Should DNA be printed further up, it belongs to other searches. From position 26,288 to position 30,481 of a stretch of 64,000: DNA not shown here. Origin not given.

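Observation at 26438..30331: ~1300-aa double-vWA membrane protein with two Cys4 zinc ribbons inserted into a domain predicted to be extracytoplasmic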

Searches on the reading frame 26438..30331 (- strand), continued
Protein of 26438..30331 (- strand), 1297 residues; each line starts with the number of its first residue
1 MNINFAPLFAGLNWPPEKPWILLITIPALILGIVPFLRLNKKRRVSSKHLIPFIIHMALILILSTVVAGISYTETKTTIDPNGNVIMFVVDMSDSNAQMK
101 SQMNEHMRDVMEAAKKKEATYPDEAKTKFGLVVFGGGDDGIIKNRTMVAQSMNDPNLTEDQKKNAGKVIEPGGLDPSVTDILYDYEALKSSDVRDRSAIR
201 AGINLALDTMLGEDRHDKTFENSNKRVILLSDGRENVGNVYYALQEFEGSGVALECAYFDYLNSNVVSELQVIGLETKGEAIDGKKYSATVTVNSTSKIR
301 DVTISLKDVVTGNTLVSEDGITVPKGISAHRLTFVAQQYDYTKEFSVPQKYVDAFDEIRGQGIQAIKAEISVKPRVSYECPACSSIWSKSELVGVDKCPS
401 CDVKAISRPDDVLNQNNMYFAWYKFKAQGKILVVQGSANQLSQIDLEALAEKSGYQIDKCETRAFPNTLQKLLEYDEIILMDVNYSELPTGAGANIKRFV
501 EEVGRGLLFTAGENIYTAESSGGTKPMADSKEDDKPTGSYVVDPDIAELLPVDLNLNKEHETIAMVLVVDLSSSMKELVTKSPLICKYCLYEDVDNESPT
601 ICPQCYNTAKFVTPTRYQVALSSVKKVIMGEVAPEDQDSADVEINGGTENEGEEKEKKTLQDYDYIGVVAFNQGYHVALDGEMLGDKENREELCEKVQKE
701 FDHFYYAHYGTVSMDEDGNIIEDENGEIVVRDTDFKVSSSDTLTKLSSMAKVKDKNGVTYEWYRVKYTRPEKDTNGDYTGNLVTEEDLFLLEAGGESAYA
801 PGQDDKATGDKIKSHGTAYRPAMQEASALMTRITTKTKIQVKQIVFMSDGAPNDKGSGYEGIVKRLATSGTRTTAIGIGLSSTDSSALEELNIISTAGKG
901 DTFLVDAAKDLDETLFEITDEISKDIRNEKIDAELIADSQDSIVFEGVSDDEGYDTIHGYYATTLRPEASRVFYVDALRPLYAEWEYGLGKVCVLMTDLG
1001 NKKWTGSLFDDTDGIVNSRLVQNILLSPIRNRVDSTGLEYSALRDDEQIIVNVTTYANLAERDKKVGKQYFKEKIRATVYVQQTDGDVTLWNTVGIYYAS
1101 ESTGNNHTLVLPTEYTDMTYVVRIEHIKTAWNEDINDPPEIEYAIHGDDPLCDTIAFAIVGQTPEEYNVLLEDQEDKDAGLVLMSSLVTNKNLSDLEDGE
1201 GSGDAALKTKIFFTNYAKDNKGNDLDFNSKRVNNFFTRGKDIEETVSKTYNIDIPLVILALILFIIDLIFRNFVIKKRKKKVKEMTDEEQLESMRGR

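Call 23: search_protein_families(library=pfam, proteins=[P0030, P0042, P0011, P0016, P0049], max_evalue=1)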
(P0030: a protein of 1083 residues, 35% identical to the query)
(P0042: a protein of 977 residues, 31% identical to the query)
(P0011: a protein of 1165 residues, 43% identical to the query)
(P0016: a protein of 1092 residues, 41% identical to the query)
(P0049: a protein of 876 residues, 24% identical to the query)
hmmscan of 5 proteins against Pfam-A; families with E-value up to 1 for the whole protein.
P0030 (1083 aa): 7 families
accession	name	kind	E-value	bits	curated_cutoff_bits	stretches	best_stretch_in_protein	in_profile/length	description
PF13519.12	VWA_2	-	2e-17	64.2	27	3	484-570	1-68/107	von Willebrand factor type A domain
PF00092.34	VWA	-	4.7e-11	43.7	23.8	3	635-729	75-169/174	von Willebrand factor type A domain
PF07090.17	GATase1_like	-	6e-10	39.5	27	2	776-836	173-234/247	Putative glutamine amidotransferase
PF13768.12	VWA_3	-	2.3e-06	28.2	27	1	657-718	92-152/155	von Willebrand factor type A domain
PF05762.20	VWA_CoxE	-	0.017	15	26.4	0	176-235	126-182/222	VWA domain containing CoxE-like protein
PF11503.13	YNR034W-A-like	-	0.11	12.9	25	1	535-585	7-55/72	YNR034W-A-like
PF17268.7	DUF5334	-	0.16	12.7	25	1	443-489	17-69/71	Family of unknown function (DUF5334)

P0042 (977 aa): 11 families
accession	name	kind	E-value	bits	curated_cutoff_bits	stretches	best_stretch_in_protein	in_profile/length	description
PF00092.34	VWA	-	1.9e-19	71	23.8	3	75-219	1-150/174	von Willebrand factor type A domain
PF13519.12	VWA_2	-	1.6e-16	61.3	27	2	76-180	1-106/107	von Willebrand factor type A domain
PF07090.17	GATase1_like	-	1.6e-08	34.9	27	2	691-773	160-242/247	Putative glutamine amidotransferase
PF13768.12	VWA_3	-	2.5e-06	28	27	1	586-655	82-152/155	von Willebrand factor type A domain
PF05762.20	VWA_CoxE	-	0.00022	21.1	26.4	1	73-190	56-171/222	VWA domain containing CoxE-like protein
PF17613.7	motB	-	0.04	14.2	25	1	513-600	33-116/162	Modifier of transcription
PF02369.22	Big_1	-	0.043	14.4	34.9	1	809-856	16-65/93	Bacterial Ig-like domain (group 1)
PF01882.25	DUF58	-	0.079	12.6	23.4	1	425-491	33-97/216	Protein of unknown function DUF58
PF24107.1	DUF7382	-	0.42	11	27.4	0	207-255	13-61/65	Domain of unknown function (DUF7382)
PF13567.11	DUF4131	-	0.54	10.4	31.6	0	11-62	6-44/165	Domain of unknown function (DUF4131)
PF11694.13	DUF3290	-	0.97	9.8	31.3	0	12-92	17-98/144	Protein of unknown function (DUF3290)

P0011 (1165 aa): 13 families
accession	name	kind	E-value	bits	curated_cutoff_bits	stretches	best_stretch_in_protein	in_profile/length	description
PF13519.12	VWA_2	-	2.4e-10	41.4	27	1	86-214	1-106/107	von Willebrand factor type A domain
PF00092.34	VWA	-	2.2e-07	31.7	23.8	1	86-262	2-155/174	von Willebrand factor type A domain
PF07090.17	GATase1_like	-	2e-06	28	27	1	837-916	164-242/247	Putative glutamine amidotransferase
PF18912.6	DZR_2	-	0.013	15.7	27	0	543-574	17-47/56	Double zinc ribbon domain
PF01155.25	HypA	-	0.021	15.3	28.9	0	470-497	69-94/112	Hydrogenase/urease nickel incorporation, metallochaperone, hypA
PF17032.10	Zn_ribbon_15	-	0.029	15.6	28.9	0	465-504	31-67/73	zinc-ribbon family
PF23145.1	Zf_2nd_IFT121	-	0.032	14.4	25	1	462-498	7-43/45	IFT121, second zinc finger domain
PF07191.17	Zn_ribbon_6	-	0.064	13.7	25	0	467-499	12-39/67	Double zinc ribbon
PF12725.13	DUF3810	-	0.094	12.5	28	1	22-120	27-121/311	Protein of unknown function (DUF3810)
PF12773.13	DZR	-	0.17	12.5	27.3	0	467-505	8-40/45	Double zinc ribbon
PF13920.12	zf-C3HC4_3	-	0.27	11.5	27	0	472-499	24-46/49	Zinc finger, C3HC4 type (RING finger)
PF18439.7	zf_UBZ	-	0.66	10.1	25.6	0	610-619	21-30/32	Ubiquitin-Binding Zinc Finger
PF01363.27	FYVE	-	0.71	10.5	27.8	0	469-511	6-40/67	FYVE zinc finger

P0016 (1092 aa): 5 families
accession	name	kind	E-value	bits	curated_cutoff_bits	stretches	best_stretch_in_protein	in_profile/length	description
PF13519.12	VWA_2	-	3.1e-19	70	27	2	498-567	1-62/107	von Willebrand factor type A domain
PF00092.34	VWA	-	2.2e-14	54.5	23.8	3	83-227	2-134/174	von Willebrand factor type A domain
PF07090.17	GATase1_like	-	9.7e-06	25.8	27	2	396-491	46-146/247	Putative glutamine amidotransferase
PF01882.25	DUF58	-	0.029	14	23.4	0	489-549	29-88/216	Protein of unknown function DUF58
PF13797.11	Post_transc_reg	-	0.12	12.6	25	1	627-672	18-63/83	Post-transcriptional regulator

P0049 (876 aa): 9 families
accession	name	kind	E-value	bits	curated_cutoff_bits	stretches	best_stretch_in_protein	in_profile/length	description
PF00092.34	VWA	-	2.5e-31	109.7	23.8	2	418-579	2-173/174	von Willebrand factor type A domain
PF13519.12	VWA_2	-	7.9e-24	84.8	27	2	418-519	1-106/107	von Willebrand factor type A domain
PF13768.12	VWA_3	-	9.4e-18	65.2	27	2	417-565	2-153/155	von Willebrand factor type A domain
PF05762.20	VWA_CoxE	-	2.7e-06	27.4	26.4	1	404-538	45-180/222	VWA domain containing CoxE-like protein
PF07090.17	GATase1_like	-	5e-06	26.7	27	1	591-680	151-243/247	Putative glutamine amidotransferase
PF00630.25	Filamin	-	9.7e-06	26.8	26.9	1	690-759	10-81/93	Filamin/ABP280 repeat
PF10138.15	vWA-TerF-like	-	2.9e-05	24.8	29.4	1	416-562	2-157/200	vWA found in TerF C terminus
PF24107.1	DUF7382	-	0.018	15.4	27.4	1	712-741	16-45/65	Domain of unknown function (DUF7382)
PF23623.1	GBD_IRG7_N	-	0.034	14.8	27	1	720-766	40-86/95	IRG7 N-terminal galactose binding domain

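Call 24: search_solved_structures(query=A2, max_evalue=0.1)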
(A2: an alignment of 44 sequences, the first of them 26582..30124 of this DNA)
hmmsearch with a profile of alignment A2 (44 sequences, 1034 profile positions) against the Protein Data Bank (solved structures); distinct sequences matched with E-value up to 0.1: 64 (the best 60 are shown).
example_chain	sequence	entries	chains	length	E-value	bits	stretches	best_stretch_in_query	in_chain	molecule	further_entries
4cn8_A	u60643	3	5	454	1.7e-14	55.9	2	70-201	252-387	PROXIMAL THREAD MATRIX PROTEIN 1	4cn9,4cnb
2gk3_A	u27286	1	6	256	3.4e-12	48.3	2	358-438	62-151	putative cytoplasmic protein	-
3soz_A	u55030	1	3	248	6.9e-09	37.4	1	352-444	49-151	Cytoplasmic Protein STM1381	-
3ibs_A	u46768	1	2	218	3.8e-08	34.9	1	67-207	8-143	conserved hypothetical protein BatB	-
4jdu_A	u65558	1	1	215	1.1e-07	33.4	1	68-207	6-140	Aerotolerance-related membrane protein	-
1n3y_A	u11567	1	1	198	4.2e-07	31.4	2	606-703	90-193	Integrin alpha-X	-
4rck_A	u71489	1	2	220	6.2e-07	30.9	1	67-201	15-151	Hypothetical membrane spanning protein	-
6rhv_C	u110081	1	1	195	9.4e-07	30.3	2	68-187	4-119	Integrin alpha-M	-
9hll_A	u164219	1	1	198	9.7e-07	30.3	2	68-187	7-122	Integrin alpha-M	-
1q0p_A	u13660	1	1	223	7.5e-06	27.3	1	70-199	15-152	Complement factor B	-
8uin_J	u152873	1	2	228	8.7e-06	27.1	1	71-199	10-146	Complement factor B Bb fragment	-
3k6s_A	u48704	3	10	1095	9.6e-06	27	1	606-718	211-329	Integrin alpha-X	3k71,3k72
4neh_A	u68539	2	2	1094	9.6e-06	27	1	606-718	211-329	Integrin alpha-X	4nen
5es4_A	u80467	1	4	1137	1e-05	26.8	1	606-718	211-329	Integrin alpha-X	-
6rhw_C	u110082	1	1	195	1.1e-05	26.8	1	623-700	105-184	Integrin alpha-M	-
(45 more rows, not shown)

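Call 39: predict_structure(alignment_id=A2)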
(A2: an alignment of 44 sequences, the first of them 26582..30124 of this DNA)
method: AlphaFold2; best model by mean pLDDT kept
length: 1181 residues; sequences in the alignment: 44
mean_pLDDT: 81.3   pTM: 0.59
mean pLDDT of the five models: 81.3, 81.2, 79.8, 78.6, 78.1
residues with pLDDT >= 90: 314; 70-90: 675; 50-70: 107; < 50: 85
segments of 3 or more residues with pLDDT < 50: 1-3, 5-9, 451-468, 564-588, 852-855, 1124-1140, 1147-1149, 1171-1176
pLDDT, mean of each block of 10 residues (from residue 1): 49 79 91 88 85 82 90 90 86 86 85 87 83 91 77 84 88 80 84 79 91 91 90 91 89 90 90 84 90 91 78 73 72 76 87 90 91 87 90 94 95 89 93 95 77 44 48 86 70 80 89 85 81 84 89 86 50 34 44 86 90 87 91 90 86 85 86 87 85 90 81 88 73 77 86 91 77 85 85 83 84 81 87 76 64 54 78 79 78 84 78 92 93 87 82 91 88 86 93 87 92 84 91 89 85 94 82 90 94 84 65 83 50 47 53 56 67 49 44
secondary structure, 60 per line:
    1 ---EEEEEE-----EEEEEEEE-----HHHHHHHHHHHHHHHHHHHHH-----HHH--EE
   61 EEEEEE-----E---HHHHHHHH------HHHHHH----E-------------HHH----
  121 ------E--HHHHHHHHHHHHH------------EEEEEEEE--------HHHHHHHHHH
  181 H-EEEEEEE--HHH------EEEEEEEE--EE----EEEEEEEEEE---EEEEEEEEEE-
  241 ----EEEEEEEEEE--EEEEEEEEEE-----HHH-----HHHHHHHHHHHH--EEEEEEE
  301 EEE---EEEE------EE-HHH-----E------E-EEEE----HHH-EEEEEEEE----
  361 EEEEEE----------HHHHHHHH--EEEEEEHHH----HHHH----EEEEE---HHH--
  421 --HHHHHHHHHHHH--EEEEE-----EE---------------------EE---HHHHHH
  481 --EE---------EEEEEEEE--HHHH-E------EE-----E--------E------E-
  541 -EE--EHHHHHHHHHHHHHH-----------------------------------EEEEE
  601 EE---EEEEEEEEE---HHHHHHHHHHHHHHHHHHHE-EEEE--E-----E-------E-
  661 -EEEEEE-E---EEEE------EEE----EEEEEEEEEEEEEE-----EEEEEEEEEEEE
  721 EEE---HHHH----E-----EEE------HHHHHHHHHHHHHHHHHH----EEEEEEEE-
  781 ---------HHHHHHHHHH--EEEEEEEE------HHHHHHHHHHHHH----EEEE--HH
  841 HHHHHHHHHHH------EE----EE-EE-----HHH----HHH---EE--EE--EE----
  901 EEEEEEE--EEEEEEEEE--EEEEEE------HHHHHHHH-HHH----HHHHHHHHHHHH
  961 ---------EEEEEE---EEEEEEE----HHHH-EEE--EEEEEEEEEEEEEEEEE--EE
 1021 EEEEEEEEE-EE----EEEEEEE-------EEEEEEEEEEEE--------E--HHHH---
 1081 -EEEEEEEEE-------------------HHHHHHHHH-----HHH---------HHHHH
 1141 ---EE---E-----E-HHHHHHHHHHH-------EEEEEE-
elements in order (helices of 4 or more, strands of 3 or more residues): E4-9 E15-22 H28-48 E59-66 H76-83 H90-95 H130-142 E155-162 H171-181 E183-189 E201-208 E217-226 E230-239 E245-254 E257-266 H280-291 E294-303 E307-310 E337-340 E349-356 E361-366 H377-384 E387-392 H400-403 E408-412 H423-434 E437-441 H475-480 E494-501 H504-507 H547-560 E596-602 E606-614 H618-636 E639-642 E662-667 E673-676 E683-685 E690-703 E709-723 H727-730 E741-743 H750-767 E772-779 H790-799 E802-809 H816-828 E833-836 H839-851 E901-907 E910-918 E921-926 H933-940 H949-960 E970-975 E979-985 H990-993 E995-997 E1000-1016 E1019-1029 E1037-1043 E1051-1062 H1074-1077 E1082-1090 H1110-1118 H1136-1140 H1157-1167 E1175-1180

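Call 43: search_protein_representatives(alignment_id=A2)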
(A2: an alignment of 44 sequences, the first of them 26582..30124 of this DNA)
Query: 44 sequences, 1034 profile positions. Proteins with E-value up to 0.001 (for the whole library): 11776; up to 1e-10: 5474; up to 1e-30: 2822. The best 150 are listed.
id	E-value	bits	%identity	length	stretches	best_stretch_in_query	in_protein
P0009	0.0e+00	1551.0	-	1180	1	2-1034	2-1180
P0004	0.0e+00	1437.3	-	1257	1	1-1034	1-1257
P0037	0.0e+00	1351.1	-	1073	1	1-1034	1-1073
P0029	0.0e+00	1349.1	-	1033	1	3-1034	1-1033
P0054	0.0e+00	1189.2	-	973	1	1-1034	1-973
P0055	0.0e+00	1139.5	-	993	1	1-1033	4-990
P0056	0.0e+00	1100.5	-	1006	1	3-1034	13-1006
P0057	0.0e+00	1087.3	-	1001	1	2-1034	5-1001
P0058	0.0e+00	1049.8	-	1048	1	1-1032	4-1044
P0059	0.0e+00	1036.5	-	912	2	1-537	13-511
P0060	4.1e-299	1011.5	-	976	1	2-1034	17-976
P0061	2.9e-268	909.4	-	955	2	10-544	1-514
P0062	1.8e-248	843.9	-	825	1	224-932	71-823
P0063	8.0e-210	715.9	-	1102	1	66-949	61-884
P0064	1.4e-206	705.2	-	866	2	1-532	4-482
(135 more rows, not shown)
